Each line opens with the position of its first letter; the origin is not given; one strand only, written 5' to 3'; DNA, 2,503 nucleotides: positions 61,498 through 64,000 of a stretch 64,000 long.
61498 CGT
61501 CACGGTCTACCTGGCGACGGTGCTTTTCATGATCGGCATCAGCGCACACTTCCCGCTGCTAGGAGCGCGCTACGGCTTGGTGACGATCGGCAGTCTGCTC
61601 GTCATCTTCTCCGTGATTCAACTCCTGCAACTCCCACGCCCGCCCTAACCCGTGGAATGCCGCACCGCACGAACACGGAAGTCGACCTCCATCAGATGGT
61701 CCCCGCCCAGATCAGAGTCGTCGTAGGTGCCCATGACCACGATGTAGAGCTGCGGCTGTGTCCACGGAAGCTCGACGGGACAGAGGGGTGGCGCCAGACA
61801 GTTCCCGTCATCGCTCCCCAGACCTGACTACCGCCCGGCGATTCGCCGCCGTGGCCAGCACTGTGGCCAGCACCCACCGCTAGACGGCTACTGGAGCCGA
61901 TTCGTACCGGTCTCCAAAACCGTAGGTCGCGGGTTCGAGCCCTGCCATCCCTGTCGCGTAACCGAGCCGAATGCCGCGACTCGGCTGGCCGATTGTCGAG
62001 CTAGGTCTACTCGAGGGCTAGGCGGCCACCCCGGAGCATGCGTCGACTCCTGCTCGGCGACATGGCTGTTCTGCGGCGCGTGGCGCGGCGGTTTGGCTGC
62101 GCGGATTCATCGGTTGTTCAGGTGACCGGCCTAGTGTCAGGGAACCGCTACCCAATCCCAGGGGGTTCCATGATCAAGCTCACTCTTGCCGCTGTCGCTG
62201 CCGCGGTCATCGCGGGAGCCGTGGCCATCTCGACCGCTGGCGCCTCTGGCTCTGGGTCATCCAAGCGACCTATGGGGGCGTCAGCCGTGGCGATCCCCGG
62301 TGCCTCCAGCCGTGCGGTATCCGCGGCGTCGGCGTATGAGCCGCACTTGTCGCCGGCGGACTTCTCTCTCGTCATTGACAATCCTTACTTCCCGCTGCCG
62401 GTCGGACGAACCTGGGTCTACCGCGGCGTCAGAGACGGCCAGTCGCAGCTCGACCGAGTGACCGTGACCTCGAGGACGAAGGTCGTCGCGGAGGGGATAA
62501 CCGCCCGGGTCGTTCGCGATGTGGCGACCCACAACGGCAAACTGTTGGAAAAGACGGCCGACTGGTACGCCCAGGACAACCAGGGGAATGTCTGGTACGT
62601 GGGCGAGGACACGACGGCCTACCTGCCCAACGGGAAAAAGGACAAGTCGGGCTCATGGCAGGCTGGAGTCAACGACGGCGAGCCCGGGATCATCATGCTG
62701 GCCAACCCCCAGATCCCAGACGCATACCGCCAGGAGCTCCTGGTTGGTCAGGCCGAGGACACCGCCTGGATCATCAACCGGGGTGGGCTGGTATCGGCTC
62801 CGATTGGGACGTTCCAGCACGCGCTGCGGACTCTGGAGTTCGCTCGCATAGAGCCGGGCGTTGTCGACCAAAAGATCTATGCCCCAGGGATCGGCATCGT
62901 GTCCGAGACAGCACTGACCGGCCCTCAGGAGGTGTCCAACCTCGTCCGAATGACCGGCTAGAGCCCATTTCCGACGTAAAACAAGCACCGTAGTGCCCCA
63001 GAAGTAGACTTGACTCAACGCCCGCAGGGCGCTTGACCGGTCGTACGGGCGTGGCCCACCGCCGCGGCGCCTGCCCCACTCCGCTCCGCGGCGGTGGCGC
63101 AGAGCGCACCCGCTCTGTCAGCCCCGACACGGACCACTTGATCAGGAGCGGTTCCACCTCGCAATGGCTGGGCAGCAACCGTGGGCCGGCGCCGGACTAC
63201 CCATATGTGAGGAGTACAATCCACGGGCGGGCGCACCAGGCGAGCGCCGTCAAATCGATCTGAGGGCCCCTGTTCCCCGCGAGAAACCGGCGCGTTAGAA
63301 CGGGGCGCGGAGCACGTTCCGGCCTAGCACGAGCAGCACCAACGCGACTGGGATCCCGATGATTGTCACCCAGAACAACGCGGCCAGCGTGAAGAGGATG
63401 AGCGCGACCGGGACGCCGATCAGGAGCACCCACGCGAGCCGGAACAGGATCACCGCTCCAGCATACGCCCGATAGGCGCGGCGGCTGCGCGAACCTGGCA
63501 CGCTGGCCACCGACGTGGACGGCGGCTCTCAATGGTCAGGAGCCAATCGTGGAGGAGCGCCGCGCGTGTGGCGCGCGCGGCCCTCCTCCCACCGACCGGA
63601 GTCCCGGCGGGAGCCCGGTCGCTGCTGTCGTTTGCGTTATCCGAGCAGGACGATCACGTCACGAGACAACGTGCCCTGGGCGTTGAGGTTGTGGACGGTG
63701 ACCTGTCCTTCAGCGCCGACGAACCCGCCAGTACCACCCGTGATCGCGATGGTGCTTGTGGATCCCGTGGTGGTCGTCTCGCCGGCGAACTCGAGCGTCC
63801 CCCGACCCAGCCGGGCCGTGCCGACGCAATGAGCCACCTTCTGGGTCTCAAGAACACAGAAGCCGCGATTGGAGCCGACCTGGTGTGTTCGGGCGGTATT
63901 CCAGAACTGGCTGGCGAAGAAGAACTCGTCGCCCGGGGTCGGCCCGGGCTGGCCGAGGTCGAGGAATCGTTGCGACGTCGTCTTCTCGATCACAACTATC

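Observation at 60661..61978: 62-bp direct repeat of the tRNA-Trp 3' half brackets a 1.2-kb insert with no integrase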

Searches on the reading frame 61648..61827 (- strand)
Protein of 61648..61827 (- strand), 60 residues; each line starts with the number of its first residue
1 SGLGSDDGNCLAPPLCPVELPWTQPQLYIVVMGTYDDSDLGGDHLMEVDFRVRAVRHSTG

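Call 43: search_protein_families(library=pfam, proteins=[window:61648-61827:-], max_evalue=0.1)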
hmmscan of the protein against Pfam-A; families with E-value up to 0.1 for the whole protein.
seq(60 aa): 0 families

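Call 48: search_protein_families(library=phrogs, proteins=[window:61648-61827:-], max_evalue=0.1)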
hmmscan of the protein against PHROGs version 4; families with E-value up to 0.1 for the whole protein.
seq(60 aa): 0 families

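Call 53: find_homologous_proteins(query=window:61648-61827:-, max_evalue=1)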
Query seq(60 aa): no candidate shares three 5-residue words with the query. No homologue found.

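Call 62: search_protein_representatives(protein=window:61648-61827:-)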
Query: 60 residues. Proteins with E-value up to 0.001 (for the whole library): 3; up to 1e-10: 1; up to 1e-30: 0. The best 3 are listed.
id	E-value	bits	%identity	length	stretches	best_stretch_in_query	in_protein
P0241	2.0e-12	62.7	27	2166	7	7-48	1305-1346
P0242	9.4e-09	51.1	34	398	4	14-56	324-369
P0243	1.7e-04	37.6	65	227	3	5-19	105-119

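Call 63: search_protein_families(library=pfam, proteins=[P0242, P0243, P0241], max_evalue=0.001)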
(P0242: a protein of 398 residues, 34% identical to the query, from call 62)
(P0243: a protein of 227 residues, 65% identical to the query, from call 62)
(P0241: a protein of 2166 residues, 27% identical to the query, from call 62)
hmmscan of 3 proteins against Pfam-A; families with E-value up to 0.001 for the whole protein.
P0242 (398 aa): 2 families
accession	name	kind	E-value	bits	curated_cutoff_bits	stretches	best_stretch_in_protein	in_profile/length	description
PF05848.17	CtsR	-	9.9e-05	22.6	23.1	0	217-254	31-68/72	CtsR N-terminal HTH domain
PF00353.25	HemolysinCabind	-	0.00053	20.3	23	0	134-150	2-18/36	RTX calcium-binding nonapeptide repeat (4 copies)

P0243 (227 aa): 1 family
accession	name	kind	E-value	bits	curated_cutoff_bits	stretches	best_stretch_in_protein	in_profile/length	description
PF01826.23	TIL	-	1.6e-25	89.4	24.5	3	130-185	1-55/55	Trypsin Inhibitor like cysteine rich domain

P0241 (2166 aa): 6 families
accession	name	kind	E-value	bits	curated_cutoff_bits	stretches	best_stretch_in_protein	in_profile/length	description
PF17803.7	Cadherin_4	-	1.4e-208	676.3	25.1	19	1118-1188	2-71/71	Bacterial cadherin-like domain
PF17963.7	Big_9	-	3.7e-73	242.9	23.6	3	200-299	1-88/89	Bacterial Ig domain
PF17892.7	Cadherin_5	-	3.2e-22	78.6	26.5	0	1127-1191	2-68/98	Cadherin-like domain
PF24315.1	DUF7489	-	1.4e-20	73.3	27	0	1921-1946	17-42/65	Domain of unknown function (DUF7489)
PF23560.1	GBD_Hemicentin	-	1.2e-13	51.2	27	0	1313-1351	18-55/100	Hemicentin galactose-binding domain-like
PF16369.11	GH43_C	-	7.2e-09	36.5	23.4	0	1073-1128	41-93/100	C-terminal lipocalin-like domain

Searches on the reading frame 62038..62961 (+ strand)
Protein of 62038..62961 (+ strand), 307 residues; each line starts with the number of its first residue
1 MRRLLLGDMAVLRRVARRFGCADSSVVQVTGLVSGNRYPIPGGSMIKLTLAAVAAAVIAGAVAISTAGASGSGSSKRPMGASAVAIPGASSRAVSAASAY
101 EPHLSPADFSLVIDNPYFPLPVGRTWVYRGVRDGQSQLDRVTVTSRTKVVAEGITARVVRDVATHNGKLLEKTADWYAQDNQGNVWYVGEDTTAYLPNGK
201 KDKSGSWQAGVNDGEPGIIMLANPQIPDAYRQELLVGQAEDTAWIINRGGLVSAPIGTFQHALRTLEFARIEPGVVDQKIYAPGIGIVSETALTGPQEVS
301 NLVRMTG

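Call 6: search_protein_families(library=pfam, proteins=[window:62038-62961:+], max_evalue=0.01)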
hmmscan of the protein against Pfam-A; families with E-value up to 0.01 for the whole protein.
window:62038-62961:+ (307 aa): 0 families

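Call 10: find_encoding_contigs(protein=window:62038-62961:+, flank=10000, max_places=10)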
Protein window:62038-62961:+ (307 aa): no gene with exactly this product is on record in the collection.

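Call 43: search_protein_families(library=pfam, proteins=[window:62170-62961:+], max_evalue=0.1)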
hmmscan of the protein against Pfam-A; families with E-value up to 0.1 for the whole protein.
window:62170-62961:+ (263 aa): 0 families

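Call 47: search_protein_families(library=ncbifam, proteins=[window:62170-62961:+], max_evalue=1)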
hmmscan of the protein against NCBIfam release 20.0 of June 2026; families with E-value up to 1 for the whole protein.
window:62170-62961:+ (263 aa): 0 families

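Call 48: search_protein_families(library=phrogs, proteins=[window:62170-62961:+], max_evalue=0.1)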
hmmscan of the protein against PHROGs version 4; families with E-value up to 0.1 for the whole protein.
window:62170-62961:+ (263 aa): 0 families

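Call 74: find_encoding_contigs(protein=window:62170-62961:+, flank=10000, max_places=6)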
Protein window:62170-62961:+ (263 aa): no gene with exactly this product is on record in the collection.

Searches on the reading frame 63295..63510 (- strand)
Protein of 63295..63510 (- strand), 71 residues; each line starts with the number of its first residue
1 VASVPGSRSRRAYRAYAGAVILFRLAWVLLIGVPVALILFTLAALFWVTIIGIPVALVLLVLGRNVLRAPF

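Call 6: search_protein_families(library=pfam, proteins=[window:63295-63510:-], max_evalue=0.01)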
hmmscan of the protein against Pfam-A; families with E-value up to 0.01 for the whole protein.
window:63295-63510:- (71 aa): 1 family
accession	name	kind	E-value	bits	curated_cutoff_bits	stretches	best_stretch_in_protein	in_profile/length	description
PF03733.18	YccF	-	4.4e-06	27.7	27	1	25-66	4-45/51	Inner membrane component domain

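Call 47: search_protein_families(library=ncbifam, proteins=[window:63295-63510:-], max_evalue=1)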
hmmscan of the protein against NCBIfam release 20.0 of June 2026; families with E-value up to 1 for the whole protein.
window:63295-63510:- (71 aa): 3 families
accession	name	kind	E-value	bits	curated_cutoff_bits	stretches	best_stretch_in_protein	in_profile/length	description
NF008740.0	PRK11770.1-2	equivalog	1.9e-06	28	123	1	18-62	64-108/124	YccF domain-containing protein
NF008742.0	PRK11770.1-4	equivalog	0.027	14.4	155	1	22-63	7-48/147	YccF domain-containing protein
NF008741.0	PRK11770.1-3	equivalog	0.035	14.5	140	1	23-62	78-117/133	YccF domain-containing protein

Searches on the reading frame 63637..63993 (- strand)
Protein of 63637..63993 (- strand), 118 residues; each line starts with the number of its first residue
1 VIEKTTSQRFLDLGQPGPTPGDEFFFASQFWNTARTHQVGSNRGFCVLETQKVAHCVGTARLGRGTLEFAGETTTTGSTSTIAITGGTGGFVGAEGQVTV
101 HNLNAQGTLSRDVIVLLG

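Call 6: search_protein_families(library=pfam, proteins=[window:63637-63993:-], max_evalue=0.01)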
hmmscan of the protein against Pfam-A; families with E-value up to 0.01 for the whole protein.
window:63637-63993:- (118 aa): 3 families
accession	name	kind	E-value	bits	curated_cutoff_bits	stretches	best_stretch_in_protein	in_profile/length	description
PF03018.19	Dirigent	-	1.9e-05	24.8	29.1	1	37-105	56-134/148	Dirigent-like protein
PF18678.6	AOC_like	-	8e-05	22.8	25.9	1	16-109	15-117/123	Allene oxide cyclase barrel like domain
PF06351.16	Allene_ox_cyc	-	0.0021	18.3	31.2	1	65-103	87-124/175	Allene oxide cyclase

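Call 47: search_protein_families(library=ncbifam, proteins=[window:63637-63993:-], max_evalue=1)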
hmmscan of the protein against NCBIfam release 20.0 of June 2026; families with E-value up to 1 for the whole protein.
window:63637-63993:- (118 aa): 0 families
